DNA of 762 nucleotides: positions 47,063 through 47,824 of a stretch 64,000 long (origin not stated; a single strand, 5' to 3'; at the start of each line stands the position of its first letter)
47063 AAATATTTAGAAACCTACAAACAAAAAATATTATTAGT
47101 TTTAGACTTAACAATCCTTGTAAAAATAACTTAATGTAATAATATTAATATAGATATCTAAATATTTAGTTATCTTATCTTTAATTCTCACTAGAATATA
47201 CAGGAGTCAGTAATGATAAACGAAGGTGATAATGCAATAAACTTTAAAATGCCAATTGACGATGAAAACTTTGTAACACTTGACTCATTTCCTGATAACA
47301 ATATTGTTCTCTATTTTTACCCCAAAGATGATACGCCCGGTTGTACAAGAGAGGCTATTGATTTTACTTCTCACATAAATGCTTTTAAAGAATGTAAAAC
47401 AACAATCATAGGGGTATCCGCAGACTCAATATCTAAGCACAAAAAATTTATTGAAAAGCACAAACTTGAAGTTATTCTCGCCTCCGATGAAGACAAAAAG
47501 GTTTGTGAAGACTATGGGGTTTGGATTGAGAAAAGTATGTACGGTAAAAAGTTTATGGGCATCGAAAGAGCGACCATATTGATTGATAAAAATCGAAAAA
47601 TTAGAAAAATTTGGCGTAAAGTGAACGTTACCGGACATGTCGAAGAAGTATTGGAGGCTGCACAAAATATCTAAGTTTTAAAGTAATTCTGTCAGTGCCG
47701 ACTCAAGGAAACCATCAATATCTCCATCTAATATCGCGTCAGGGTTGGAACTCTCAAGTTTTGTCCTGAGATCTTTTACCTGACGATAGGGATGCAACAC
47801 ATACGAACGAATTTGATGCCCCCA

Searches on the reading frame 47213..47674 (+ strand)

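Call 56: search_protein_families(library=pfam, proteins=[window:47213-47674:+], max_evalue=0.01)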
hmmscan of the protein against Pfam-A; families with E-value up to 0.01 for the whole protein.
window:47213-47674:+ (153 aa): 2 families
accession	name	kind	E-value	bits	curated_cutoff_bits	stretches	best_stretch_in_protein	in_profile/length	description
PF00578.27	AhpC-TSA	-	4e-34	117.7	26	1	5-132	2-123/124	AhpC/TSA family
PF08534.16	Redoxin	-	5e-20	72.2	26.6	1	4-141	2-139/148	Redoxin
